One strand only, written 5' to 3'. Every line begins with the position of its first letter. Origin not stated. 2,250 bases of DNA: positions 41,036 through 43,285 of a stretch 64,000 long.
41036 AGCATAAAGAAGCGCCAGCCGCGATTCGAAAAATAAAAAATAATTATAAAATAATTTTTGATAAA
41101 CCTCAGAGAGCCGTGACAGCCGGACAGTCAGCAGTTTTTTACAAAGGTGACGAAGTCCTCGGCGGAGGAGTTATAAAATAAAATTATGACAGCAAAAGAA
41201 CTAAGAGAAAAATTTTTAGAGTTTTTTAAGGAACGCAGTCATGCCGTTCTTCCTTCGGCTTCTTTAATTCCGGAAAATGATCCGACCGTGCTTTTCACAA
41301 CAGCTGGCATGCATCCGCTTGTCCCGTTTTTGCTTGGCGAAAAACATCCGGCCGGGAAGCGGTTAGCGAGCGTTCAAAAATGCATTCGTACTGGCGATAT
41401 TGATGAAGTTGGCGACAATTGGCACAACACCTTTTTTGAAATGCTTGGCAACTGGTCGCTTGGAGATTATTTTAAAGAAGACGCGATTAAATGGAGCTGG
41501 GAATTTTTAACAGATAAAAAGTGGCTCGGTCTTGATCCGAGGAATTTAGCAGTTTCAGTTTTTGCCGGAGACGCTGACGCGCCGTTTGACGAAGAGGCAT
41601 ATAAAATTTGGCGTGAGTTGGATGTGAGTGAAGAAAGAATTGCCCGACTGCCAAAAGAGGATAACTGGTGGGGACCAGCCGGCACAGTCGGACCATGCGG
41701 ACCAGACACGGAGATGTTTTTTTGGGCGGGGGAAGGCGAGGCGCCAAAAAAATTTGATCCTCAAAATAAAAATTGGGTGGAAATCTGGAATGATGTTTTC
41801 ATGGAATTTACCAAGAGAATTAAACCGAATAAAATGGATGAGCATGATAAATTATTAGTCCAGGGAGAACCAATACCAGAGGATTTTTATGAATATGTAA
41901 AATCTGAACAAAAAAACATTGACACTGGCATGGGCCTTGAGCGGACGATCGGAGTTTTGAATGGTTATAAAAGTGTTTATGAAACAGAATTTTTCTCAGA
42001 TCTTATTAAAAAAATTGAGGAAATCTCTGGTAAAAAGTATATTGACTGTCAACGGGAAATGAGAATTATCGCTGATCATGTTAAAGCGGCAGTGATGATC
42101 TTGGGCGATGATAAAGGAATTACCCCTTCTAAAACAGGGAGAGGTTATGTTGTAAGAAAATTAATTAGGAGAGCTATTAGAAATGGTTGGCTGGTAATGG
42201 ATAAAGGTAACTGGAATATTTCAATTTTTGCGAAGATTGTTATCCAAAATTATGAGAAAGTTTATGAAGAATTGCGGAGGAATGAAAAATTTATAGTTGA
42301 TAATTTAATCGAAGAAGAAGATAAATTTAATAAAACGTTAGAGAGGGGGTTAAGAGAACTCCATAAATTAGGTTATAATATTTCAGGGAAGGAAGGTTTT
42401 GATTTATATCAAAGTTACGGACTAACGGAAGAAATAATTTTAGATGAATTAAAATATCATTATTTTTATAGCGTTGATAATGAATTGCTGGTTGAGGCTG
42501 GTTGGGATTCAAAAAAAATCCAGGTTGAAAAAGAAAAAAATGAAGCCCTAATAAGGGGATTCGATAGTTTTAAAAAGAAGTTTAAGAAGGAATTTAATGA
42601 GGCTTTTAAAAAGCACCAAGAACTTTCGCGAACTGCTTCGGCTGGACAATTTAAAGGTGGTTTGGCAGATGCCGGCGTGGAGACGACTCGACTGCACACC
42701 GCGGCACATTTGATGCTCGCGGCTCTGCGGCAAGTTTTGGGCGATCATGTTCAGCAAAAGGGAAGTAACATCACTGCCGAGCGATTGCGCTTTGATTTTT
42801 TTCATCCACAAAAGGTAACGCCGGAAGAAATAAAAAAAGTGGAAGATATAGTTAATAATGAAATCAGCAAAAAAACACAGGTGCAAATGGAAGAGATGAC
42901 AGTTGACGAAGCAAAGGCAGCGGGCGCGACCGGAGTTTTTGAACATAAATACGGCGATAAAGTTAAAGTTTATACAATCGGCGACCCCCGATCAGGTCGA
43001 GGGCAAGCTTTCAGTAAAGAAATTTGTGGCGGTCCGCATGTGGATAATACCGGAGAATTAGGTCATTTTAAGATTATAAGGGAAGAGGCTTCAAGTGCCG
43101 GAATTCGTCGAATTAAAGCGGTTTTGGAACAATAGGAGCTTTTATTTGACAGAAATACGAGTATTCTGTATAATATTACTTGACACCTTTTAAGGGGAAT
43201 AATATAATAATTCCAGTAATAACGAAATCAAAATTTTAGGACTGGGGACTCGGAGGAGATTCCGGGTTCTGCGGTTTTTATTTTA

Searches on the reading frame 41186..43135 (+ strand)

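Call 67: search_protein_families(library=pfam, proteins=[window:41186-43135:+], max_evalue=0.00001)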
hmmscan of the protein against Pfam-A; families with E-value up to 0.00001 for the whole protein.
window:41186-43135:+ (649 aa): 2 families
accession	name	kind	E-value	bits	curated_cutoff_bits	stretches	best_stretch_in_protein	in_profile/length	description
PF01411.24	tRNA-synt_2c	-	3.2e-112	376.3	30.3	1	5-481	1-461/552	tRNA synthetases class II (A)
PF07973.19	tRNA_SAD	-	2.7e-17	62.9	24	1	593-643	1-43/44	Threonyl and Alanyl tRNA synthetase second additional domain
